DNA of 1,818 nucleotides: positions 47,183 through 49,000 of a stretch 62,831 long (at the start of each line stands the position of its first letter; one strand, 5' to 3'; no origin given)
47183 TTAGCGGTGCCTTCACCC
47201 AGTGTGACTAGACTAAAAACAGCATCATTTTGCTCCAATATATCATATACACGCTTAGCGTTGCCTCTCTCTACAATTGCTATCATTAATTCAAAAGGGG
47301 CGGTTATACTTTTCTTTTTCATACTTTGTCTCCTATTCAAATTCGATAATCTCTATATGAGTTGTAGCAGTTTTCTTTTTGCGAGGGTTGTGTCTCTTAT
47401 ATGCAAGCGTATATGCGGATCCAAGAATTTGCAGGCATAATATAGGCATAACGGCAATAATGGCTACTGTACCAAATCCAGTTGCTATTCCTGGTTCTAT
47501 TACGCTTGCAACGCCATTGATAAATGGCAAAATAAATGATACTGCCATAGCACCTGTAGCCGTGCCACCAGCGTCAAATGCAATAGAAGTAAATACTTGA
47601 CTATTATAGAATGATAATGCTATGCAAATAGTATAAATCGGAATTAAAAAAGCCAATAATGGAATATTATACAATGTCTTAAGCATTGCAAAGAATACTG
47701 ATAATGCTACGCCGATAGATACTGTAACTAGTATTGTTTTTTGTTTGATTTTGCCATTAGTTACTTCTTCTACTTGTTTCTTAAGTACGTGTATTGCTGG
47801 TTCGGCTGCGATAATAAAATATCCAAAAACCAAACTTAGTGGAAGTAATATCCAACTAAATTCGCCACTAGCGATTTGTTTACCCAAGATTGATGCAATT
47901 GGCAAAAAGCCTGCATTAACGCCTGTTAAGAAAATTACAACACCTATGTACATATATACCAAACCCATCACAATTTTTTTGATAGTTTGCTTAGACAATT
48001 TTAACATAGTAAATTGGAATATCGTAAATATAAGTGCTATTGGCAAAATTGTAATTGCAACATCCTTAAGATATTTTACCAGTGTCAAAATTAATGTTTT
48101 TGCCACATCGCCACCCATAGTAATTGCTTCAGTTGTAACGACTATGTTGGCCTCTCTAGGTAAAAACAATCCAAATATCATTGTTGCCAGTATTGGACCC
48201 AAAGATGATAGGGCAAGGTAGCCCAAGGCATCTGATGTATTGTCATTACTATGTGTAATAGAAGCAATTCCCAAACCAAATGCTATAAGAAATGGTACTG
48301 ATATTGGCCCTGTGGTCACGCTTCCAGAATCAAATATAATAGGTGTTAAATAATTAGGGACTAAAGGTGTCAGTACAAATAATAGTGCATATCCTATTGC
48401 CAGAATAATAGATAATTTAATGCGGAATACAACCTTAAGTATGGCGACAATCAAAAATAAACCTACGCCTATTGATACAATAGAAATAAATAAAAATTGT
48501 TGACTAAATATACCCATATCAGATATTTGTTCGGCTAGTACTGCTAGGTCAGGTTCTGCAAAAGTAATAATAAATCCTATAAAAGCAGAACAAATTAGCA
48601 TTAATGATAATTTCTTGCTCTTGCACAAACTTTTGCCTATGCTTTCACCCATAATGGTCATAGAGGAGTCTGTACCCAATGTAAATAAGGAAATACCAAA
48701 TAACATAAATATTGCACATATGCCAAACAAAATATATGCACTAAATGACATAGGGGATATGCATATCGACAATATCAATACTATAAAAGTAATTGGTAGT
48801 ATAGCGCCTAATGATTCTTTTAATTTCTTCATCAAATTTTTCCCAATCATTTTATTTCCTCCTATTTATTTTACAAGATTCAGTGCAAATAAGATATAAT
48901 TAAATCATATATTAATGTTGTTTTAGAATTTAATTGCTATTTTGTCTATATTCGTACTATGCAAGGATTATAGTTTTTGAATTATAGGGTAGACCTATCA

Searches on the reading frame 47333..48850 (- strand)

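Call 73: search_protein_families(library=pfam, proteins=[window:47333-48850:-], max_evalue=0.001)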
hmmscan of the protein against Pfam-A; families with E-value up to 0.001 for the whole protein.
window:47333-48850:- (505 aa): 1 family
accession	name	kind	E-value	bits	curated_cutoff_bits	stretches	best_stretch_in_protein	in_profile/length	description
PF07556.16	DUF1538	-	2.2e-113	377.2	22.6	2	271-477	1-209/211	Protein of unknown function (DUF1538)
